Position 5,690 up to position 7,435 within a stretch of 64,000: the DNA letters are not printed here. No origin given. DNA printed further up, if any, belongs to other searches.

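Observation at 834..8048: Complex-I-like, group-4-hydrogenase-like six-gene module whose large subunit appears to have lost the [NiFe] ligands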

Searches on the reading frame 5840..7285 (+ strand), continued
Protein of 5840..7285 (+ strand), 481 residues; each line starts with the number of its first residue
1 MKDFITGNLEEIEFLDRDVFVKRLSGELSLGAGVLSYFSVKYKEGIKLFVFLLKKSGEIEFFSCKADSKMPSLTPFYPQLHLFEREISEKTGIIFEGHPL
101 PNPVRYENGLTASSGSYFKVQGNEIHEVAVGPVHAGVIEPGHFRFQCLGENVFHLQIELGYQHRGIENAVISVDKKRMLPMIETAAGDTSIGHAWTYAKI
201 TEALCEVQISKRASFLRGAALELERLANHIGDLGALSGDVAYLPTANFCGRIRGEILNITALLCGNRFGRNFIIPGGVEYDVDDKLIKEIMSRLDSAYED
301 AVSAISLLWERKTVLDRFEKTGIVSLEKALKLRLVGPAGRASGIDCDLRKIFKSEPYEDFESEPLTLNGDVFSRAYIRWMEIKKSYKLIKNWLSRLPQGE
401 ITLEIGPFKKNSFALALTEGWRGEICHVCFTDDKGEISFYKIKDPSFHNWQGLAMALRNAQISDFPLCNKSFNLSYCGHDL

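Call 27: find_related_loci(query=A1, collection=genome_contigs, flank=10000)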
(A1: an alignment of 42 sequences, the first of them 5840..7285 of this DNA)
Query A1 (481 aa) in genome_contigs; peptide patterns used: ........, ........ (x = any residue, [..] = any of these).
600 stretches matched a pattern (row limit reached: there are more); 596 encode a relative of the query (tblastn E <= 1e-3); the best 80 are kept; 80 distinct loci.
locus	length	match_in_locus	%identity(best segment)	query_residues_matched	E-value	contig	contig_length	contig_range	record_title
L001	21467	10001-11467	50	9-481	4e-159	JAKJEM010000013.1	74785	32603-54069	MAG: Planctomycetota bacterium isolate UR.bin147 NODE_13_length_74785_cov_3.602185, whole genome shotgun sequence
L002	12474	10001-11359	53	46-481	3e-158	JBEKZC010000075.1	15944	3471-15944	MAG: Verrucomicrobiota bacterium isolate SPRUCE 68 SPRUCE_68_75, whole genome shotgun sequence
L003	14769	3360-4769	51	31-481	5e-158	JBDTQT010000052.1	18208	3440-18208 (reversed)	MAG: Thermoanaerobaculia bacterium isolate cluster3_bin.229 NODE_11230_length_18208_cov_9.320553, whole genome shotgun s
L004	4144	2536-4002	51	4-481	4e-162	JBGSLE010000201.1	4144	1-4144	MAG: Pontiella sp. isolate JTS-AC199 k141_1044190, whole genome shotgun sequence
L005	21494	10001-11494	50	1-481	6e-157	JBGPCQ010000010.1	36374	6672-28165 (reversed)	MAG: Geobacteraceae bacterium isolate OBJ_0618_050_45 k141_1102427_length_36374_cov_23.3548, whole genome shotgun sequen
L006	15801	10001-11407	52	31-481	1e-156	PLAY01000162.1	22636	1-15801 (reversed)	MAG: Limisphaerales bacterium isolate bog_1418 73.20111000_S2D.10_contig_247, whole genome shotgun sequence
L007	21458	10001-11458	49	11-481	3e-156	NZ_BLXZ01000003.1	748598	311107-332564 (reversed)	Geomonas limicola strain Red745 sequence03, whole genome shotgun sequence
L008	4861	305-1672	55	28-481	9e-159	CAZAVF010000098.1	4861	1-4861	MAG TPA_asm: uncultured Planctomycetales bacterium isolate SRP278314_co1_201 genome assembly, contig: NODE_22628_length_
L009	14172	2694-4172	50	8-481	1e-155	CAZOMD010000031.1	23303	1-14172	MAG TPA_asm: uncultured Planctomycetia bacterium isolate binchicken_co232_106 genome assembly, contig: NODE_4053_length_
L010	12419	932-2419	49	9-481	2e-155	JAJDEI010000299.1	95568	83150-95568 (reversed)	MAG: Planctomycetaceae bacterium isolate OFTM22 OFTM22_298, whole genome shotgun sequence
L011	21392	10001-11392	51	34-481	1e-155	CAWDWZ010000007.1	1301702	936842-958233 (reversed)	MAG: Thermoanaerobaculia bacterium isolate MFD05942.bin.2.306 genome assembly, contig: contig_2573, whole genome shotgun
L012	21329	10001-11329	53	55-481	4e-155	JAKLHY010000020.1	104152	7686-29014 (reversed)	MAG: Verrucomicrobia bacterium isolate RA.bin74 RA.bin74_20, whole genome shotgun sequence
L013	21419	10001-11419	51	44-481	7e-155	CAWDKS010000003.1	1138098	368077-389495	MAG: uncultured Verrucomicrobiae bacterium isolate MFD09286.bin.1.254 genome assembly, contig: contig_33281, whole genom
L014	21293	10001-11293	55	66-481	3e-154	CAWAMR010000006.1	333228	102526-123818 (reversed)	MAG: uncultured Planctomycetota bacterium isolate MFD01716.bin.2.152 genome assembly, contig: contig_46340, whole genome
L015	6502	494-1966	49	9-481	6e-155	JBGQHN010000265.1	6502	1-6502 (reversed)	MAG: Planctomycetia bacterium isolate OBJ2_061818_070_71 k141_1051724_length_6502_cov_11.0000, whole genome shotgun sequ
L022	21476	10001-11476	49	8-481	3e-151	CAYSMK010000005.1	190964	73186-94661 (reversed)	MAG TPA_asm: uncultured Geobacter sp. isolate binchicken_co269_58 genome assembly, contig: NODE_64_length_190964_cov_232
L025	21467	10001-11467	49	11-481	1e-150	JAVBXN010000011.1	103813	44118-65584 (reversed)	MAG: Pelobacter sp. isolate GS8 160, whole genome shotgun sequence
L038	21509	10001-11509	48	1-481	1e-147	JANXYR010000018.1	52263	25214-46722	MAG: Geobacteraceae bacterium isolate GL140_3_metabat_67 GL140_3_k141_2863299, whole genome shotgun sequence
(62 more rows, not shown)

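Call 40: find_encoding_contigs(protein=P0002, flank=10000, max_places=2)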
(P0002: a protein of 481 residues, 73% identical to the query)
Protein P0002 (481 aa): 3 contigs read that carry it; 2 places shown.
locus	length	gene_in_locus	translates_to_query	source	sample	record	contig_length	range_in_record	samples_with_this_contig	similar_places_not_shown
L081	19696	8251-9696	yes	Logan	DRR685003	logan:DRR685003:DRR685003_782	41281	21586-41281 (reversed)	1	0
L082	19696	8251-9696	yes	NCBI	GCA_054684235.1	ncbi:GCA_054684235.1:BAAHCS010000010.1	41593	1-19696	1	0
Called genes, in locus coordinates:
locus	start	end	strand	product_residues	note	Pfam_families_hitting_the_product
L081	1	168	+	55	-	?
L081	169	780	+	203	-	PF12804:NTP_transf_3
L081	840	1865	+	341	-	PF04055:Radical_SAM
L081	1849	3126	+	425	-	PF04055:Radical_SAM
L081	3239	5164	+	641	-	PF00361:Proton_antipo_M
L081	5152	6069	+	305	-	PF00146:NADHdh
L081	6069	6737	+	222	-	-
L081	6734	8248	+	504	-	PF00361:Proton_antipo_M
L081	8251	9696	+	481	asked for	PF00346:Complex1_49kDa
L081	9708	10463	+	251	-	PF01058:Oxidored_q6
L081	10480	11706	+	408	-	PF03600:CitMHS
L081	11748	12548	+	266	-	PF02625:XdhC_CoxI, PF13478:XdhC_C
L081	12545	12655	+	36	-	-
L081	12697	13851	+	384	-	PF17680:FlgO, PF03783:CsgG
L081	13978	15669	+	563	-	PF19289:PmbA_TldD_3rd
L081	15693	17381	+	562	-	PF19289:PmbA_TldD_3rd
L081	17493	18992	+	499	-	-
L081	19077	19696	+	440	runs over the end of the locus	PF03951:Gln-synt_N, PF00120:Gln-synt_C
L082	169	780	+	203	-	PF12804:NTP_transf_3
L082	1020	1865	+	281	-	PF04055:Radical_SAM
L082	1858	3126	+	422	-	PF04055:Radical_SAM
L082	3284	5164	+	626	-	PF00361:Proton_antipo_M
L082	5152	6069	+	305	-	PF00146:NADHdh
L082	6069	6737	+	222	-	-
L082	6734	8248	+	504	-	PF00361:Proton_antipo_M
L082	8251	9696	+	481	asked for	PF00346:Complex1_49kDa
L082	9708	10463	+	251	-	PF01058:Oxidored_q6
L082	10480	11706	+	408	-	PF03600:CitMHS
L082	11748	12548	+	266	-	PF02625:XdhC_CoxI, PF13478:XdhC_C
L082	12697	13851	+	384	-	PF17680:FlgO, PF03783:CsgG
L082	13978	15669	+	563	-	PF19289:PmbA_TldD_3rd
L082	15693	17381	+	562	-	PF19289:PmbA_TldD_3rd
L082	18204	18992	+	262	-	-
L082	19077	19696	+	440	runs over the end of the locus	PF03951:Gln-synt_N, PF00120:Gln-synt_C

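Call 41: find_encoding_contigs(protein=P0003, flank=10000, max_places=2)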
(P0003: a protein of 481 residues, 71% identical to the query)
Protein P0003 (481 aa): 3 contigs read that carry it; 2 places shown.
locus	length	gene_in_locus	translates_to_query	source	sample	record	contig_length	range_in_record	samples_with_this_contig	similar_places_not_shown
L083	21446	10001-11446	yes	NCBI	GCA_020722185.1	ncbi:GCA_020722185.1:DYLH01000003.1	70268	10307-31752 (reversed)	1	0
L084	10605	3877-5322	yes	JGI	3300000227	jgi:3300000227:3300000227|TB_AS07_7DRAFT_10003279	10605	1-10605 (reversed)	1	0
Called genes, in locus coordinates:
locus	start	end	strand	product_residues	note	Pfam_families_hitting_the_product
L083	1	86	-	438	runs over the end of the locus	PF01979:Amidohydro_1, PF07969:Amidohydro_3 (weak)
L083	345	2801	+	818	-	PF12838:Fer4_7 (faint), PF14691:Fer4_20, PF13738:Pyr_redox_3 (faint), PF07992:Pyr_redox_2, PF13241:NAD_binding_7 (faint), PF13450:NAD_binding_8, PF01180:DHO_dh, PF00037:Fer4 (weak)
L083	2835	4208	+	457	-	PF01979:Amidohydro_1, PF07969:Amidohydro_3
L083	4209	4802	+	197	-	PF12804:NTP_transf_3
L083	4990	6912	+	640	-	PF00361:Proton_antipo_M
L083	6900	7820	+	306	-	PF00146:NADHdh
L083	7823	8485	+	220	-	-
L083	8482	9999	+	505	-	PF00361:Proton_antipo_M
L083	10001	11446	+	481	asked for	PF00346:Complex1_49kDa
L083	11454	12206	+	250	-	PF01058:Oxidored_q6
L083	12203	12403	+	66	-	-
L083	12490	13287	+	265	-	PF02625:XdhC_CoxI, PF13478:XdhC_C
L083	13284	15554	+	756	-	PF01315:Ald_Xan_dh_C, PF02738:MoCoBD_1, PF20256:MoCoBD_2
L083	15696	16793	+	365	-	PF17680:FlgO (weak), PF03783:CsgG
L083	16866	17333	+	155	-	PF00111:Fer2, PF01799:Fer2_2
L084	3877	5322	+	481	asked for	PF00346:Complex1_49kDa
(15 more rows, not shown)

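Call 42: find_encoding_contigs(protein=P0007, flank=10000, max_places=1)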
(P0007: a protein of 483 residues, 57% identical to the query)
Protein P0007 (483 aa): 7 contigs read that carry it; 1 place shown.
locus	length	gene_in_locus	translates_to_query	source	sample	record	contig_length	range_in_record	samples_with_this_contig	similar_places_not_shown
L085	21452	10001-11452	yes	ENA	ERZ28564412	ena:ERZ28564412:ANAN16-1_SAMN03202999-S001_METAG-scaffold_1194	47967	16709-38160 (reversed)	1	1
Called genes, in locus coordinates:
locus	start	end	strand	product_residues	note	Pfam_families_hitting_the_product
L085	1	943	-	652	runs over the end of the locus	PF07715:Plug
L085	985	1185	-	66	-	PF04024:PspC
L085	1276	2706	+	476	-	PF01266:DAO, PF07992:Pyr_redox_2 (faint), PF13450:NAD_binding_8 (faint), PF04324:Fer2_BFD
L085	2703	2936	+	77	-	-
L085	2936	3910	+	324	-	PF00070:Pyr_redox (faint), PF00890:FAD_binding_2 (weak), PF01134:GIDA (faint), PF01266:DAO (faint), PF07992:Pyr_redox_2, PF12831:FAD_oxidored, PF13450:NAD_binding_8 (weak), PF13738:Pyr_redox_3 (weak), +2 more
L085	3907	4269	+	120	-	PF07892:DUF1667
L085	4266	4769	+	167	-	PF01641:SelR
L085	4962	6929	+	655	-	PF00361:Proton_antipo_M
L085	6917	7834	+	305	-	PF00146:NADHdh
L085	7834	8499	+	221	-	-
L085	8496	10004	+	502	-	PF00361:Proton_antipo_M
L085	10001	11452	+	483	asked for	PF00346:Complex1_49kDa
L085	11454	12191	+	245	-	PF01058:Oxidored_q6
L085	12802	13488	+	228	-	PF03734:YkuD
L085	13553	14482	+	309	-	-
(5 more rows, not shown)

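Call 43: find_encoding_contigs(protein=P0008, flank=10000, max_places=1)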
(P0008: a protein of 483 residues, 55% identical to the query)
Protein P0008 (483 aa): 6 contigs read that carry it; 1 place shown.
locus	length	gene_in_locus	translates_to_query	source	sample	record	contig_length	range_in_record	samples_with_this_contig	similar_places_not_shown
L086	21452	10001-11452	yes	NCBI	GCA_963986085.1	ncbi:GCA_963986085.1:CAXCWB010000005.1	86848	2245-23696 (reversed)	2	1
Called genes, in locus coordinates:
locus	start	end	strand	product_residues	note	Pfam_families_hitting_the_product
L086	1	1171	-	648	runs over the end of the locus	PF07715:Plug, PF00593:TonB_dep_Rec_b-barrel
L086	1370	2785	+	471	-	PF01266:DAO, PF13450:NAD_binding_8 (weak), PF04324:Fer2_BFD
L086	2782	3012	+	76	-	-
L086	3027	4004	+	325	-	PF00070:Pyr_redox (faint), PF00890:FAD_binding_2 (weak), PF01266:DAO (faint), PF01494:FAD_binding_3 (faint), PF07992:Pyr_redox_2, PF12831:FAD_oxidored, PF13450:NAD_binding_8 (weak), PF13738:Pyr_redox_3 (weak), +1 more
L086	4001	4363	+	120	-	PF07892:DUF1667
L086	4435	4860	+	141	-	PF01641:SelR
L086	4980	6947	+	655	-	PF00361:Proton_antipo_M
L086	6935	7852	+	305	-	PF00146:NADHdh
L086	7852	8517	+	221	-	-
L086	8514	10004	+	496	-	PF00361:Proton_antipo_M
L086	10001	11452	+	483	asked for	PF00329:Complex1_30kDa (weak), PF00346:Complex1_49kDa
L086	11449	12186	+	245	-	PF01058:Oxidored_q6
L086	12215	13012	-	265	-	PF11185:DUF2971 (weak)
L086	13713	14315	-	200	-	PF12950:TaqI_C (weak)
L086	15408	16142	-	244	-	PF04555:XhoI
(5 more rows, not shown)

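Call 44: find_encoding_contigs(protein=P0057, flank=10000, max_places=1)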
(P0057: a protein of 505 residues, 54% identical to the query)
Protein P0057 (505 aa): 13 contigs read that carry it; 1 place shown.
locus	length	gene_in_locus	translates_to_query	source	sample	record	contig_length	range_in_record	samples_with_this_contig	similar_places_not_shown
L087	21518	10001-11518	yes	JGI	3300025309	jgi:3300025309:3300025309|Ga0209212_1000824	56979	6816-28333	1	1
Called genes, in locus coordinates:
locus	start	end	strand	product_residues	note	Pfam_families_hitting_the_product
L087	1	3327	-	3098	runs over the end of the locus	PF05048:NosD (faint), PF13229:Beta_helix, PF00041:fn3 (faint), PF13750:Big_3_3 (faint), PF19077:Big_13 (faint), PF17957:Big_7, PF17936:Big_6 (weak), PF13620:CarboxypepD_reg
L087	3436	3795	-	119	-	PF28492:Beta_helix_4 (weak)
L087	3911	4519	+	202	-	PF02659:Mntp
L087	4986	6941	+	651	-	PF00361:Proton_antipo_M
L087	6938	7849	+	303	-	PF00146:NADHdh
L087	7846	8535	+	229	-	-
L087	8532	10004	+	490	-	PF00361:Proton_antipo_M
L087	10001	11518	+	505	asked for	PF00346:Complex1_49kDa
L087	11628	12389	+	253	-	PF12838:Fer4_7 (faint), PF01058:Oxidored_q6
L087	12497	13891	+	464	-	PF01554:MatE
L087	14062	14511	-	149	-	-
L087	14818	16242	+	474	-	PF01266:DAO, PF07992:Pyr_redox_2 (faint), PF04324:Fer2_BFD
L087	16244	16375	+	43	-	-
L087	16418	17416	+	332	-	PF00070:Pyr_redox (faint), PF00890:FAD_binding_2 (weak), PF01266:DAO (faint), PF01494:FAD_binding_3 (faint), PF07992:Pyr_redox_2, PF12831:FAD_oxidored, PF13450:NAD_binding_8, PF13738:Pyr_redox_3 (weak), +1 more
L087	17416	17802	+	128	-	PF07892:DUF1667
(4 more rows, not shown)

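Call 61: find_homologous_proteins(query=L007:10001-11458:+, max_evalue=1e-30)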
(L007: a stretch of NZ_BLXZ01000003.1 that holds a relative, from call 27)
Query L007:10001-11458:+ (486 aa): 8000 proteins with E <= 1e-30 among 8000 candidates; the best 120 are listed.
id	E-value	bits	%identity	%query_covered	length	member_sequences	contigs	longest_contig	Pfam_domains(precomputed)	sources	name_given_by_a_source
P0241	0.0e+0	1124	100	100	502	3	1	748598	PF00329.26,PF00346.25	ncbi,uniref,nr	ncbi:hydrogenase [Geomonas limicola]|uniref:Hydrogenase n=1 Tax=Geomonas limicola TaxID=2740186 RepI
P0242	1.2e-294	996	88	100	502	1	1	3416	PF00329.26,PF00346.25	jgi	-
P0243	3.0e-278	942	83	100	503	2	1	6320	PF00329.26,PF00346.25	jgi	jgi:Ni,Fe-hydrogenase III large subunit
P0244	3.9e-261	885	78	100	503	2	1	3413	PF00329.26,PF00346.25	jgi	jgi:Ni,Fe-hydrogenase III large subunit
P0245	5.2e-260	882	78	100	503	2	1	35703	PF00329.26,PF00346.25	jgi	-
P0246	1.2e-259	880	78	100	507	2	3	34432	PF00329.26,PF00346.25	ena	-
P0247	2.4e-258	876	77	100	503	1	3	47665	PF00329.26,PF00346.25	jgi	jgi:Ni,Fe-hydrogenase III large subunit/NADH:ubiquinone oxidoreductase subunit C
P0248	5.1e-258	875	78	100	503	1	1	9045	PF00329.26,PF00346.25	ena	-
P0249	5.4e-258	875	77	100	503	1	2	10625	PF00329.26,PF00346.25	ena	-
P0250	1.1e-256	871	77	100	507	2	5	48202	PF00329.26,PF00346.25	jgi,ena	-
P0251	1.5e-256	870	77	100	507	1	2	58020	PF00329.26,PF00346.25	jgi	jgi:Ni,Fe-hydrogenase III large subunit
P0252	6.2e-256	868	77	100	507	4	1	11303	PF00329.26,PF00346.25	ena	-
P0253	6.5e-256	868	76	100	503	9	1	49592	PF00329.26,PF00346.25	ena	-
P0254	1.3e-254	864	76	100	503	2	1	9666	PF00329.26,PF00346.25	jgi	jgi:Ni,Fe-hydrogenase III large subunit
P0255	1.3e-254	864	76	100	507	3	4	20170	PF00329.26,PF00346.25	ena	-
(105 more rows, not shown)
